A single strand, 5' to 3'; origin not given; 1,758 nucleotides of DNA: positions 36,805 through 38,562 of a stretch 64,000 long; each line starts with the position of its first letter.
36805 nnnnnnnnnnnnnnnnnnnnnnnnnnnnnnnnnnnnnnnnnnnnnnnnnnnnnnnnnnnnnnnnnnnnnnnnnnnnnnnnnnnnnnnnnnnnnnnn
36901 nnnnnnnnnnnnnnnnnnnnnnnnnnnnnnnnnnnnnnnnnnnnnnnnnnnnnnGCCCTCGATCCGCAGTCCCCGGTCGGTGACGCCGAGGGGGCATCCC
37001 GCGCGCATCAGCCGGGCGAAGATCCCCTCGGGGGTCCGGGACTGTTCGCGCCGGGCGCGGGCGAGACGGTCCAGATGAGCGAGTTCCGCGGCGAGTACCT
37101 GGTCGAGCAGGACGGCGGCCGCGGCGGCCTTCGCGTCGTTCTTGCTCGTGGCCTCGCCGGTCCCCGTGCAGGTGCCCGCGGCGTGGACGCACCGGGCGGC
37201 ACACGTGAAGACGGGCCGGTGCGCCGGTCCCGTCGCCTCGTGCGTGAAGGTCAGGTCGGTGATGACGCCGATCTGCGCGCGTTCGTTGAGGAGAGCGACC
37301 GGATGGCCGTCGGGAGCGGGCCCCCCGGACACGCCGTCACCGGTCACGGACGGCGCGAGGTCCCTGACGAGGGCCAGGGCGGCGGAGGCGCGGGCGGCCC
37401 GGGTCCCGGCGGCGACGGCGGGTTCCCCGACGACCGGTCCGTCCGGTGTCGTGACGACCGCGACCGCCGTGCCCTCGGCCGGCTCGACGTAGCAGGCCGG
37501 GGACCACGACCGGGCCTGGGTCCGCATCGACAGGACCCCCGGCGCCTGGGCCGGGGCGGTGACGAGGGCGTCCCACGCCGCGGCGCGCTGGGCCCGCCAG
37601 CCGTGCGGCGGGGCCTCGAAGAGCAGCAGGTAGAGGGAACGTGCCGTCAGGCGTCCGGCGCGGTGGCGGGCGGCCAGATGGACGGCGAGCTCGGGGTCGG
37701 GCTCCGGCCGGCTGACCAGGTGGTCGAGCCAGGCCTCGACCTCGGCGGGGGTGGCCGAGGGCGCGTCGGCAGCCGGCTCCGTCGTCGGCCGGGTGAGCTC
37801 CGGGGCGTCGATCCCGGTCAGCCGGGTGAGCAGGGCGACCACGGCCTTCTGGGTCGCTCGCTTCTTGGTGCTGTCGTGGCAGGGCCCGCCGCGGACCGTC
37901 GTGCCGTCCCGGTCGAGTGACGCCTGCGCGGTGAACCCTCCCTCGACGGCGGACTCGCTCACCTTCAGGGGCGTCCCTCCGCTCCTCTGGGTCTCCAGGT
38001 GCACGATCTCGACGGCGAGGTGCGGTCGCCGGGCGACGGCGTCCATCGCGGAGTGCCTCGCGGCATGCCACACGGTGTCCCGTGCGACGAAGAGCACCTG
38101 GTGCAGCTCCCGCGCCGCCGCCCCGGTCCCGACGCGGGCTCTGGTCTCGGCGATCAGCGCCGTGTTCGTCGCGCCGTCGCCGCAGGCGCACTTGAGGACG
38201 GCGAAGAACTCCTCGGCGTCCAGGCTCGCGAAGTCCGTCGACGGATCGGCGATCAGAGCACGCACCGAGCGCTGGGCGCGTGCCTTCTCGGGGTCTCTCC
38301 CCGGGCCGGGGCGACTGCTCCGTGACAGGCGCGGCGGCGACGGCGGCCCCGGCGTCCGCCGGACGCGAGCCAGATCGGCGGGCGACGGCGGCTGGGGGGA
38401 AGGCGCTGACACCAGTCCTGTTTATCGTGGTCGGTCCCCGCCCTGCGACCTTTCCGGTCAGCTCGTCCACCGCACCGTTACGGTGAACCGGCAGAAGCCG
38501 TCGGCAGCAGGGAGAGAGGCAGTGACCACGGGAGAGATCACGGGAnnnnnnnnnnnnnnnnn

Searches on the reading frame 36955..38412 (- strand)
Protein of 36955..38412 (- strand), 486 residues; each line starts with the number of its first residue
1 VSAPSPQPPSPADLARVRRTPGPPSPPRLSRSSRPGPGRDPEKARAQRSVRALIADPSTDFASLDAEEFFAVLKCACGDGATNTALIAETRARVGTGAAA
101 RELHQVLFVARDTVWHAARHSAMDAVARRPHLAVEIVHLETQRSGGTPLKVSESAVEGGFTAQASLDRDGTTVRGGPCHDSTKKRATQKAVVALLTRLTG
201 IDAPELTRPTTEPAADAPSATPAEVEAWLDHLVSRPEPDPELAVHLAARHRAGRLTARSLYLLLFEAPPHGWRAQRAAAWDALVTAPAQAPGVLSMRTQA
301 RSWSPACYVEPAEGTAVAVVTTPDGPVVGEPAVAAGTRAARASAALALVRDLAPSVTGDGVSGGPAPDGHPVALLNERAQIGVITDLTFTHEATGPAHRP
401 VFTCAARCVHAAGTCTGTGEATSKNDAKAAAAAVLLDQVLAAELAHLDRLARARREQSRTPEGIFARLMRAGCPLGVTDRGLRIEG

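Call 8: find_homologous_proteins(query=window:36955-38412:-)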
Query seq(486 aa) (486 aa): 18 proteins with E <= 0.001 among 8000 candidates.
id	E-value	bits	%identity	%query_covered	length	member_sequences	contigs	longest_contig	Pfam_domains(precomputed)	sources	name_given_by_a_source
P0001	4.0e-145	503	59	90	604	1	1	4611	PF00035.33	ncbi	-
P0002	4.2e-142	493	56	97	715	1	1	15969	PF00035.33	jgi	jgi:hypothetical protein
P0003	1.8e-122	428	53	87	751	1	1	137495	PF00035.33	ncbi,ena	-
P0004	1.0e-119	419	51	92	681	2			-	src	-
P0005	1.8e-108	382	50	92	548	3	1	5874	PF00035.33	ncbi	-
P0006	4.3e-108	381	50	92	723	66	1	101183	PF00035.33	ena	-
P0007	4.3e-105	371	58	63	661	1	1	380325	-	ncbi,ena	-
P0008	4.9e-90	321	53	48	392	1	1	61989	-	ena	-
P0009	4.2e-85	305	52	71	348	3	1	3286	-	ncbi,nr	ncbi:MAG TPA: hypothetical protein VK280_25905, partial [Streptosporangiaceae bacterium]|nr:hypothet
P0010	1.3e-69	254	48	56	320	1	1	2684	-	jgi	jgi:hypothetical protein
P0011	1.2e-66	244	47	62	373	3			-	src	-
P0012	9.0e-63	231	48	58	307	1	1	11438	-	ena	-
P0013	8.3e-62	228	48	57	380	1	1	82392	-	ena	-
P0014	2.3e-60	223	53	55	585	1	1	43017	-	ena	-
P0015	3.5e-59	219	49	59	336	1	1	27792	-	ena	-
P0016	4.7e-57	212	62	37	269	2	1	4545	-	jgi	jgi:hypothetical protein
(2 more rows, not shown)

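Call 11: find_related_loci(query=A1, collection=genome_contigs, flank=8000)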
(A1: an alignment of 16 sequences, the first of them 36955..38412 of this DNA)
Query A1 (486 aa) in genome_contigs; peptide patterns used: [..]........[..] (x = any residue, [..] = any of these).
47 stretches matched a pattern; 9 encode a relative of the query (tblastn E <= 1e-3); 9 distinct loci.
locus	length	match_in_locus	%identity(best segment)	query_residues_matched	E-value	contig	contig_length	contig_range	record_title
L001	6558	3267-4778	60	1-486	3e-162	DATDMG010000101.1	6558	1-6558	MAG TPA_asm: Kineosporiaceae bacterium isolate SMAG_U405 k141_1753631, whole genome shotgun sequence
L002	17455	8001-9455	63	1-486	1e-159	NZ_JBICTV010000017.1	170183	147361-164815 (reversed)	Dactylosporangium sp. NPDC048998 NPDC048998_81_H7.ctg-0017, whole genome shotgun sequence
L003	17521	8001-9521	57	1-486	3e-139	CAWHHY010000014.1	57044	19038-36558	MAG: uncultured Actinomycetota bacterium isolate MFD01721.bin.1.29 genome assembly, contig: contig_30252, whole genome s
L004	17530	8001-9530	58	1-486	3e-154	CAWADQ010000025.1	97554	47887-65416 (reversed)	MAG: uncultured Actinomycetota bacterium isolate MFD00822.bin.3.117 genome assembly, contig: contig_16594, whole genome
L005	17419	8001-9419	49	9-486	7e-103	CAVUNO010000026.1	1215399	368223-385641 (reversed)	MAG: uncultured Actinomycetes bacterium isolate MFD02579.bin.1.52 genome assembly, contig: contig_653, whole genome shot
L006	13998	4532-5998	47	1-484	1e-98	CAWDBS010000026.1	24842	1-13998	MAG: uncultured Actinomycetes bacterium isolate MFD01872.bin.2.21 genome assembly, contig: contig_191508, whole genome s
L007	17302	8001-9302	53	45-475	3e-89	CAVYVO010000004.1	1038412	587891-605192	MAG: uncultured Actinomycetota bacterium isolate MFD03323.bin.2.84 genome assembly, contig: contig_10772, whole genome s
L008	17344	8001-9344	57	2-429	1e-132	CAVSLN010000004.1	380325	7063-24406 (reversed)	MAG: uncultured Actinomycetes bacterium isolate MFD04944.bin.1.310 genome assembly, contig: contig_20559, whole genome s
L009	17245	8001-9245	44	65-484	1e-58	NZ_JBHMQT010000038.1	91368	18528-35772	Sphaerimonospora cavernae strain TBRC 1851 GCM70008128_27, whole genome shotgun sequence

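Call 22: predict_structure(alignment_id=A2)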
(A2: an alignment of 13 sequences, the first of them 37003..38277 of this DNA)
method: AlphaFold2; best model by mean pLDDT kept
length: 425 residues; sequences in the alignment: 13
mean_pLDDT: 82.5   pTM: 0.41
mean pLDDT of the five models: 82.5, 81.5, 80.4, 79.3, 78.5
residues with pLDDT >= 90: 170; 70-90: 200; 50-70: 27; < 50: 28
segments of 3 or more residues with pLDDT < 50: 162-173, 312-323, 423-425
pLDDT, mean of each block of 10 residues (from residue 1): 86 92 94 90 91 91 87 92 91 90 89 90 87 87 94 85 34 62 83 85 80 93 86 87 91 90 85 85 79 85 84 34 67 79 92 89 88 92 91 84 67 57 46
secondary structure, 60 per line:
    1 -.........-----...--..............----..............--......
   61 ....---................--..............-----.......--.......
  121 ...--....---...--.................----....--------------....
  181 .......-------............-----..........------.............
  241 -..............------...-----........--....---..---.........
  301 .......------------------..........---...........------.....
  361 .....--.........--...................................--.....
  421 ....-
elements in order: H2-10 H21-34 H39-52 H55-64 H68-83 H86-99 E105-111 E114-123 E126-129 E133-135 H138-154 H159-162 H177-187 H195-206 H212-221 H228-240 H242-255 E262-264 E270-277 E280-283 H292-307 H326-335 E339-349 E356-365 E368-376 H379-413 H416-424

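Call 23: search_protein_representatives(protein=window:37063-38277:-)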
Query: 405 residues. Proteins with E-value up to 0.001 (for the whole library): 194; up to 1e-10: 65; up to 1e-30: 12. The best 150 are listed.
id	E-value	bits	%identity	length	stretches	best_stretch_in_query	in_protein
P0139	4.0e-121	421.3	60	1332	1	2-404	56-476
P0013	1.5e-62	228.6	54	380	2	3-173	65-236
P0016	8.6e-57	209.6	64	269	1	215-400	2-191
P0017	2.3e-54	201.6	64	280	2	158-326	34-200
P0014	6.9e-49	183.6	65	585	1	141-321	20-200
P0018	2.1e-47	178.7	49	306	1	38-310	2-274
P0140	7.9e-46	173.5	44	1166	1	87-395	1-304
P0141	1.7e-42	162.5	45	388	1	127-398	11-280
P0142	3.4e-42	161.5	51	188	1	2-167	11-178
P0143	1.3e-39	153.0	66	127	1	275-394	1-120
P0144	5.2e-36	141.2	50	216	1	61-236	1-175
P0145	5.6e-32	127.9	49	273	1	252-400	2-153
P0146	1.3e-30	123.4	44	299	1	34-294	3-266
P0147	6.2e-30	121.2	50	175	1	172-339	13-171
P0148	1.1e-29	120.4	50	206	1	1-159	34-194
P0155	1.0e-25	107.3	35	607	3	14-173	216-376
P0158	1.7e-24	103.3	33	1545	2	6-394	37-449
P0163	1.2e-20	90.7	38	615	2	11-178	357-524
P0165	4.5e-20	88.7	35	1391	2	13-392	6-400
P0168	4.0e-18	82.3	37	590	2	322-392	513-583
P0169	1.2e-17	80.8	31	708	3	10-263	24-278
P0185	8.6e-14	68.0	34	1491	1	13-393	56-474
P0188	6.3e-13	65.2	29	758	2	253-394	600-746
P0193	2.5e-11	60.0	28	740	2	5-165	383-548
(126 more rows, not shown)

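Call 24: search_protein_families(library=pfam, proteins=[P0163, P0168, P0155, P0188, P0193, P0169, P0158, P0165, P0185], max_evalue=0.01)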
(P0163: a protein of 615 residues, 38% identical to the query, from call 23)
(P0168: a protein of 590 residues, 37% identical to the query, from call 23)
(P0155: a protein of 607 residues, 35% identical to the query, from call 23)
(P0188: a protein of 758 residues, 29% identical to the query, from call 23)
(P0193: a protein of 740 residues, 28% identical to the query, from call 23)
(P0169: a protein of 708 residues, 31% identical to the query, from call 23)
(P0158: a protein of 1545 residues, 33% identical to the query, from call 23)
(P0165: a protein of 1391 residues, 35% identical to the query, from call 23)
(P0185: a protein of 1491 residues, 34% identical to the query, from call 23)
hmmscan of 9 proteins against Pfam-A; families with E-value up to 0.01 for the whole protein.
P0163 (615 aa): 2 families
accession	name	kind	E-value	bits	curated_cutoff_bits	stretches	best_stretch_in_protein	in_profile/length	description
PF00773.25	RNB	-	5.9e-56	190.5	29.3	1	18-311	10-325/326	RNB domain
PF00035.32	dsrm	-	1.5e-11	45.1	23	2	435-504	1-66/66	Double-stranded RNA binding motif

P0168 (590 aa): 2 families
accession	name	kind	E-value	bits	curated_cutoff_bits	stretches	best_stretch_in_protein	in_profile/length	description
PF00773.25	RNB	-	2.9e-50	171.9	29.3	1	22-304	9-324/326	RNB domain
PF00035.32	dsrm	-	1.9e-07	32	23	1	538-583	22-64/66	Double-stranded RNA binding motif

P0155 (607 aa): 1 family
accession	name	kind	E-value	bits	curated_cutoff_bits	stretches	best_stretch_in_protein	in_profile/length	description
PF00035.32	dsrm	-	3.5e-07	31.2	23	1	387-458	1-66/66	Double-stranded RNA binding motif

P0188 (758 aa): 2 families
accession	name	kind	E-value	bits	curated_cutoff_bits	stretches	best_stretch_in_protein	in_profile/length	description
PF00773.25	RNB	-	2.4e-63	214.8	29.3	1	41-337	10-325/326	RNB domain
PF00035.32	dsrm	-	8.1e-24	84.4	23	2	592-661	1-66/66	Double-stranded RNA binding motif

P0193 (740 aa): 4 families
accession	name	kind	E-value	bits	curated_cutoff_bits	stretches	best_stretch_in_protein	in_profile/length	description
PF00773.25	RNB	-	5e-62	210.5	29.3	1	51-343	10-326/326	RNB domain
PF00035.32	dsrm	-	6.7e-20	71.9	23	2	663-730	1-64/66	Double-stranded RNA binding motif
PF14709.13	DND1_DSRM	-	2.1e-07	31.6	25.7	1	576-642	5-78/80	double strand RNA binding domain from DEAD END PROTEIN 1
PF24995.1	DSRM_2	-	0.003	18.4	27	0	706-730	51-75/79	dsRNA binding domain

P0169 (708 aa): 0 families

P0158 (1545 aa): 5 families
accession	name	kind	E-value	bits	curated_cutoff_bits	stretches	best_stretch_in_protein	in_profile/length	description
PF00176.29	SNF2-rel_dom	-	2.2e-59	201.4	24.9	1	1073-1349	1-289/290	SNF2-related domain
PF12419.13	DUF3670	-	1e-21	77.5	27.6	1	893-1025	2-135/136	SNF2 Helicase protein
PF00271.37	Helicase_C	-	1.7e-17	64.1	23.5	1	1372-1485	2-110/110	Helicase conserved C-terminal domain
PF00035.32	dsrm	-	1.3e-08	35.8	23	0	299-354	15-65/66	Double-stranded RNA binding motif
PF13401.12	AAA_22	-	0.003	18.3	27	0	1097-1222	14-124/130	AAA domain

P0165 (1391 aa): 5 families
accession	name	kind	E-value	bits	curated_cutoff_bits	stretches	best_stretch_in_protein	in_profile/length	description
PF00176.29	SNF2-rel_dom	-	3.6e-64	217.1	24.9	1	923-1197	1-289/290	SNF2-related domain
PF12419.13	DUF3670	-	4.1e-30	104.7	27.6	1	753-873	3-134/136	SNF2 Helicase protein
PF00271.37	Helicase_C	-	6.2e-21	75.2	23.5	1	1220-1331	2-110/110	Helicase conserved C-terminal domain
PF04851.21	ResIII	-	2.7e-09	37.6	22.5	1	919-1072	3-163/164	Type III restriction enzyme, res subunit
PF00270.35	DEAD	-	1.3e-05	25.5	26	1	924-1075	4-163/167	DEAD/DEAH box helicase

P0185 (1491 aa): 7 families
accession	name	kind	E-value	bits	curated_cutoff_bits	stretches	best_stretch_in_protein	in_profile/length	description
PF00176.29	SNF2-rel_dom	-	4.2e-64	216.9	24.9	1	1023-1297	1-289/290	SNF2-related domain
PF12419.13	DUF3670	-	1.2e-28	99.9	27.6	1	849-973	2-135/136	SNF2 Helicase protein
PF00271.37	Helicase_C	-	3.4e-24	85.7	23.5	1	1320-1431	2-110/110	Helicase conserved C-terminal domain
PF00035.32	dsrm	-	2.1e-07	31.9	23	1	405-474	2-65/66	Double-stranded RNA binding motif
PF04851.21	ResIII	-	7.2e-07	29.7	22.5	1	1019-1172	3-163/164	Type III restriction enzyme, res subunit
PF21090.3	P-loop_SecA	-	0.00035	20.7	27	1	1317-1402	15-97/205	SecA P-loop domain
PF00270.35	DEAD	-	0.0016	18.6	26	1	1042-1177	18-165/167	DEAD/DEAH box helicase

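Call 26: fold_search(model_id=the predicted structure, library=pdb)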
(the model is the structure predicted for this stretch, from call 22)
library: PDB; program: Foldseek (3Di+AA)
matches with E <= 10: 629; with E <= 0.001: 1
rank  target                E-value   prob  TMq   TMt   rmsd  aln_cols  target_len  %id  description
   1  7zpk_C                3.7e-05  1.00  0.15  0.26  20.1       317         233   11  Mammalian Dicer in the "pre-dicing state" with pre-miR-15a substrate and TARBP2 subunit (released 2022-11-16)
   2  8dfv_K                1.3e-03  0.99  0.14  0.23  33.7       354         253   13  Structural Basis of MicroRNA Biogenesis by Dicer-1 and Its Partner Protein Loqs-PB - complex IIa (released 2022-11-16)
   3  7v6c_B                1.9e-03  1.00  0.15  0.23  14.9       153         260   18  Structure of the Dicer-2-R2D2 heterodimer bound to small RNA duplex (released 2022-03-23)
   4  5ztm_B                2.4e-03  1.00  0.14  0.34  18.2       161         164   15  Crystal structure of MLE dsRBDs in complex with roX2 (R2H1) (released 2019-03-06)
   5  2n3f_MODEL_1_A        2.8e-03  1.00  0.16  0.38  13.2       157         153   21  Solution structure of both dsRBDs of DRB4 along with linker (viz. DRB4(1-153)) (released 2016-09-07)
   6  5dv7_C                4.3e-03  1.00  0.14  0.40  16.4       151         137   20  Crystal Structure of NF90 tandem dsRBDs with dsRNA (released 2016-01-13)
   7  9kbz_A                7.2e-03  0.60  0.14  0.05  25.6       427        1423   14  Cryo-EM structure of DCL4-DRB4CTD-dsRNA complex (released 2026-02-18)
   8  5npg_MODEL_1_A        7.9e-03  1.00  0.14  0.59   3.0        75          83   29  Solution structure of Drosophila melanogaster Loquacious dsRBD1 (released 2017-10-04)
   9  8dg7_K                1.0e-02  0.99  0.15  0.33  34.4       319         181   11  Structural Basis of MicroRNA Biogenesis by Dicer-1 and Its Partner Protein Loqs-PB - complex III (released 2022-11-16)
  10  8dga_K                1.5e-02  1.00  0.14  0.31  40.4       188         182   15  Structural Basis of MicroRNA Biogenesis by Dicer-1 and Its Partner Protein Loqs-PB - complex IV (released 2022-11-16)
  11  5ztm_A                1.7e-02  0.95  0.15  0.30  17.3       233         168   13  Crystal structure of MLE dsRBDs in complex with roX2 (R2H1) (released 2019-03-06)
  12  1di2_A                2.7e-02  1.00  0.14  0.77   2.4        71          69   30  CRYSTAL STRUCTURE OF A DSRNA-BINDING DOMAIN COMPLEXED WITH DSRNA: MOLECULAR BASIS OF DOUBLE-STRANDED RNA-PROTEIN INTER (released 1999-12-02)
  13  8yig_B                3.2e-02  1.00  0.15  0.66   2.1        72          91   24  DmDcr-2/LoqsPD/slm2 in initial binding state (released 2025-03-05)
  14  7vg2_A                3.2e-02  0.47  0.16  0.10  20.6       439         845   12  Cryo-EM structure of Arabidopsis DCL3 in complex with a 40-bp RNA (released 2021-10-27)
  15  6htu_A                3.5e-02  1.00  0.15  0.76   2.7        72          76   24  Structure of hStau1 dsRBD3-4 in complex with ARF1 RNA (released 2018-11-21)
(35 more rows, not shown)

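Call 28: find_encoding_contigs(protein=P0158, flank=6000, max_places=2)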
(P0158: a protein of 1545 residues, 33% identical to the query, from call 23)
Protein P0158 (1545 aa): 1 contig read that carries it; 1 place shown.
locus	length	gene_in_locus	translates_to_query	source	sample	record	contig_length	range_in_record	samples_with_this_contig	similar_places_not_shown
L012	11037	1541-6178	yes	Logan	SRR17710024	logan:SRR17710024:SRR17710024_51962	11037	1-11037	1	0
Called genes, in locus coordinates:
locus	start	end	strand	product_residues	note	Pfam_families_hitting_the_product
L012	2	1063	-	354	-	?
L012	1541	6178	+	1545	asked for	PF00035:dsrm (faint), PF12419:DUF3670, PF00176:SNF2-rel_dom, PF00271:Helicase_C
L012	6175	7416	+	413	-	-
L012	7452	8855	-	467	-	PF01225:Mur_ligase (weak), PF08245:Mur_ligase_M, PF02875:Mur_ligase_C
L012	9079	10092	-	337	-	PF26366:DUF8094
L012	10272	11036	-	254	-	?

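Call 29: find_encoding_contigs(protein=P0016, flank=6000, max_places=2)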
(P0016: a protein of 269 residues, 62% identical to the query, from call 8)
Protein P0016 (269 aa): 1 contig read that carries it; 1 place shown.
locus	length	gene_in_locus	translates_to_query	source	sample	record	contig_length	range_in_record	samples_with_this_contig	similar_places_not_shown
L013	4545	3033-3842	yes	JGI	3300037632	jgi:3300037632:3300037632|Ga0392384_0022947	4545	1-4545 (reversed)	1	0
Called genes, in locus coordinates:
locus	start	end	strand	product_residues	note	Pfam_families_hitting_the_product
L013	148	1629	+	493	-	PF13396:PLDc_N, PF13091:PLDc_2, PF00614:PLDc (weak)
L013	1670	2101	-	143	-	PF01850:PIN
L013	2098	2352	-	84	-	-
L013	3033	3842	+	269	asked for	-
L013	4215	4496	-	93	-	PF03992:ABM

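Call 31: search_protein_families(library=pfam, proteins=[L012:6175-7413:+], max_evalue=10)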
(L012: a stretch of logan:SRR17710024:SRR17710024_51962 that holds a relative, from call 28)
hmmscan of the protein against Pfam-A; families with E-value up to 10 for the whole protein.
L012:6175-7413:+ (413 aa): 2 families
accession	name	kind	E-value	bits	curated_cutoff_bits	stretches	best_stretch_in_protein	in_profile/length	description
PF01527.26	HTH_Tnp_1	-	0.097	13.3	24.1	1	274-314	14-53/75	Transposase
PF19458.4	DUF5995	-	0.14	11.9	27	1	4-46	76-118/225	Family of unknown function (DUF5995)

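Call 32: search_protein_families(library=ncbifam, proteins=[L012:6175-7413:+, L012:1541-6175:+], max_evalue=10)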
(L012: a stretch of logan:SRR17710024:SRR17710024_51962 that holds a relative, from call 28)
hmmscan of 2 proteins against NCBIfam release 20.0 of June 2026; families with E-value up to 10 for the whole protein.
L012:6175-7413:+ (413 aa): 0 families

L012:1541-6175:+ (1545 aa): 14 families
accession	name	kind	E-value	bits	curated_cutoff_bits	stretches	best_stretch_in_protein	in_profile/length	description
NF058637.1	helic_SCO1167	equivalog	2.7e-271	902.8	1200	1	612-1541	15-931/932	SCO1167/SCO6262 family helicase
NF053675.1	pilus_reg_Snf2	equivalog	2.7e-90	303.8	1100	1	1064-1537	579-1024/1029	pilus expression-regulating Snf2 family helicase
NF041790.1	anti-phage_ZorD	equivalog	2.5e-72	244.2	1500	2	1161-1493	702-1033/1035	type I Zorya anti-phage system protein ZorD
NF038318.1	DISARM_DrmD_b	equivalog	2.5e-24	85.5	950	2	1073-1341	33-301/868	DISARM system SNF2-like helicase DrmD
NF058636.1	helic_sll1366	equivalog_domain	3.1e-24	85.6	550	1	879-1101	363-589/589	sll1366 family intein-prone helicase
NF038317.1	DISARM_DrmD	equivalog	9.8e-18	63.9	610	3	1383-1498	502-623/1021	DISARM system SNF2-like helicase DrmD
NF041062.1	DpdE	equivalog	3.4e-10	38.5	500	2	1094-1246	176-321/1048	protein DpdE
NF042964.1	phospholipD_antiphage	equivalog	1.3e-09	37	1100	2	1426-1511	732-817/895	phospholipase D-like domain-containing anti-phage protein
NF003426.0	PRK04914.1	equivalog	3.8e-09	35.3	576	2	1459-1493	566-600/959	RNA polymerase-associated protein RapA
TIGR04095.1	dnd_restrict_1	equivalog_domain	2.5e-05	23.5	600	1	1068-1197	7-146/451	DNA phosphorothioation system restriction enzyme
NF003419.0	PRK04837.1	equivalog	0.00046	19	588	1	1385-1488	254-348/424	ATP-dependent RNA helicase RhlB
TIGR02191.1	RNaseIII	equivalog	0.0022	17.5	166.25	2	378-449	150-219/219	ribonuclease III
NF053631.1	RNA_helic_CshA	equivalog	0.0039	16.1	646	1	1387-1487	237-334/434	degradosome RNA helicase CshA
NF053636.1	DDHlcsCsdAPsy1082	equivalog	0.004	15.7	890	1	1376-1487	234-334/512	DEAD/DEAH box helicase CsdA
